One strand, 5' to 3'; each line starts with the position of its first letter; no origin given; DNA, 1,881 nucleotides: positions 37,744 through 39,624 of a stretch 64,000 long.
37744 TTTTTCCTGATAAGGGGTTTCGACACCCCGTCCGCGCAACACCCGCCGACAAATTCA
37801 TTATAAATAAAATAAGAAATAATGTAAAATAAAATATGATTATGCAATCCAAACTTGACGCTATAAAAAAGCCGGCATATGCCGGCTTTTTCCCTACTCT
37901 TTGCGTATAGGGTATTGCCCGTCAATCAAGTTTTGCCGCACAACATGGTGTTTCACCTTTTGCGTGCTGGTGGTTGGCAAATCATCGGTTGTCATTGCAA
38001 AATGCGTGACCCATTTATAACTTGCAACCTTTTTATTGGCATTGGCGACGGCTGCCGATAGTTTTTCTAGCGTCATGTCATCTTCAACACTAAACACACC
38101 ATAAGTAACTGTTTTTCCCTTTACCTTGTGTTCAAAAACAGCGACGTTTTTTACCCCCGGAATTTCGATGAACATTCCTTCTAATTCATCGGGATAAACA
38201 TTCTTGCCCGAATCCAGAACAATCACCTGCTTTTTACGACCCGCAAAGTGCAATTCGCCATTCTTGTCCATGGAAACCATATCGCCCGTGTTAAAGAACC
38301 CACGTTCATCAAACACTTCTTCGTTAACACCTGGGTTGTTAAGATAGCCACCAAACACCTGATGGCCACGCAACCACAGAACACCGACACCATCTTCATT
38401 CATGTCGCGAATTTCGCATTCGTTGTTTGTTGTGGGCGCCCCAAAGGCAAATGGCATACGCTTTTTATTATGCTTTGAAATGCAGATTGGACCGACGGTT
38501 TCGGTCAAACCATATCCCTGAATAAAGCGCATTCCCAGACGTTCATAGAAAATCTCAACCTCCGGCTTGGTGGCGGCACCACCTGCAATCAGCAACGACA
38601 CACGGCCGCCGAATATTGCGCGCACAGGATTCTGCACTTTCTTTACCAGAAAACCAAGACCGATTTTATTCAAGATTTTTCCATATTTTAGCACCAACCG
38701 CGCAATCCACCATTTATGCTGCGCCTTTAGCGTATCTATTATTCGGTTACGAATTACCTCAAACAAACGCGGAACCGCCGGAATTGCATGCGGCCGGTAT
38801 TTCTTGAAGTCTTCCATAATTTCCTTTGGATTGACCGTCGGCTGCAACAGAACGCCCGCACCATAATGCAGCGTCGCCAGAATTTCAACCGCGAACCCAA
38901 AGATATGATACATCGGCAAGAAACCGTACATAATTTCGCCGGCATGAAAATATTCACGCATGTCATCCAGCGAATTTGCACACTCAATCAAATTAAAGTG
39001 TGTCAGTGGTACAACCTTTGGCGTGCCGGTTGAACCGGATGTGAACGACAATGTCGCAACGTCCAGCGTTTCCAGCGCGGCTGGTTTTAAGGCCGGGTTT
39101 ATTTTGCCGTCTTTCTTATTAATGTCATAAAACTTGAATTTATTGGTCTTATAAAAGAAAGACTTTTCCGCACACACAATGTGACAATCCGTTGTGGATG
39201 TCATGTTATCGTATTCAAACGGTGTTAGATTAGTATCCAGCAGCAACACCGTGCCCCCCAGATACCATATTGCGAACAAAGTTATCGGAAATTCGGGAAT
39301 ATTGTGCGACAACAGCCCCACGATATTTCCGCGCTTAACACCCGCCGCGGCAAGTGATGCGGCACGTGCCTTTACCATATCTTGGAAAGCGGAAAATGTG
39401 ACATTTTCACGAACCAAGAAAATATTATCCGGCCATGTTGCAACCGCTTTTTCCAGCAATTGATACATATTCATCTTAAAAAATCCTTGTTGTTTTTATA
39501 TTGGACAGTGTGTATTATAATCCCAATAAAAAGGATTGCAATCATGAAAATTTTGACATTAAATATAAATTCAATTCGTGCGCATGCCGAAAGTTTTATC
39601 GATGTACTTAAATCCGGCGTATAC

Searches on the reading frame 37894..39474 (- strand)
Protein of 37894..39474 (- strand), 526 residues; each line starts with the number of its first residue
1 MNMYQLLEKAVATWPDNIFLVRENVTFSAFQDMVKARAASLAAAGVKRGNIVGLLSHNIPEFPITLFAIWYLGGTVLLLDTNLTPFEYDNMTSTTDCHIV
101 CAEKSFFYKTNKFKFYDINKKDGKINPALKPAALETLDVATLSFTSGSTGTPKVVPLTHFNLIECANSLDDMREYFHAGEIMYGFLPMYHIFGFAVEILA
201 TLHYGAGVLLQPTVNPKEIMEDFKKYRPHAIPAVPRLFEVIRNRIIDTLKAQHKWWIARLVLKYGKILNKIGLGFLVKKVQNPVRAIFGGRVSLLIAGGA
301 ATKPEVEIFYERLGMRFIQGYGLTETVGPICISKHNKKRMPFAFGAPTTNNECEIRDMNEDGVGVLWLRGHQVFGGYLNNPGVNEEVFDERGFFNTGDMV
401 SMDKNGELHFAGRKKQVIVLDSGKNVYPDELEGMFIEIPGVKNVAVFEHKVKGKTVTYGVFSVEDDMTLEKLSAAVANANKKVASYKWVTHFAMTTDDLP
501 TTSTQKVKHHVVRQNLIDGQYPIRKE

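Call 16: search_protein_families(library=ncbifam, proteins=[window:37894-39474:-], max_evalue=0.01)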
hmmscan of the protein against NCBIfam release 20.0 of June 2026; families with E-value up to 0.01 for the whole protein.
window:37894-39474:- (526 aa): 105 families (the best 25 are shown)
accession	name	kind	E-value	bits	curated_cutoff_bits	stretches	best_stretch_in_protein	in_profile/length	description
NF004114.0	PRK05605.1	equivalog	1.5e-57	195.2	766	3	305-518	354-571/575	long-chain-fatty-acid--CoA ligase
NF004837.0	PRK06187.1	subfamily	1.3e-55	188.7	476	3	291-520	287-526/531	long-chain-fatty-acid--CoA ligase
TIGR01923.1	menE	equivalog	1.4e-51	175.7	330.15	2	311-509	245-439/442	o-succinylbenzoate--CoA ligase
NF002966.0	PRK03640.1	equivalog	3.7e-50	170.9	556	2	293-515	258-479/483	o-succinylbenzoate--CoA ligase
NF052269.1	Staph_lig_FadD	equivalog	2.5e-49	168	650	2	292-515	267-492/499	long-chain-fatty-acid--CoA ligase FadD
NF005801.1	PRK07656.1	equivalog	7.9e-47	160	657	3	306-509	296-496/500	FadD3 family acyl-CoA ligase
NF005463.0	PRK07059.1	subfamily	2.6e-46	158.2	869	3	294-514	331-554/557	long-chain-fatty-acid--CoA ligase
NF006523.0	PRK08974.1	equivalog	4.4e-45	153.8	884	3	292-515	327-552/561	long-chain-fatty-acid--CoA ligase FadD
NF005702.0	PRK07514.1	subfamily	9.3e-44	149.6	558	2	291-515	271-499/506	malonyl-CoA synthase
NF009233.0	PRK12583.1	subfamily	3.9e-41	141.1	832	3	357-517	388-551/558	fatty acid CoA ligase family protein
NF006181.0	PRK08314.1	subfamily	1.3e-40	139.2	705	3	295-511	323-549/563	long-chain-fatty-acid--CoA ligase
TIGR01733.1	AA-adenyl-dom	subfamily_domain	2.8e-39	135.1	317.4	2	26-242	1-227/409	amino acid adenylation domain-containing protein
NF004511.1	PRK05852.1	equivalog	3.5e-39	134.8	650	2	310-513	295-501/505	FadD7 family fatty acid--CoA ligase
NF005714.0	PRK07529.1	subfamily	2.8e-38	131.7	632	3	281-446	329-506/640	acyl-CoA synthetase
NF006572.0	PRK09088.1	equivalog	5e-38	131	696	2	292-518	259-489/491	acyl-CoA synthetase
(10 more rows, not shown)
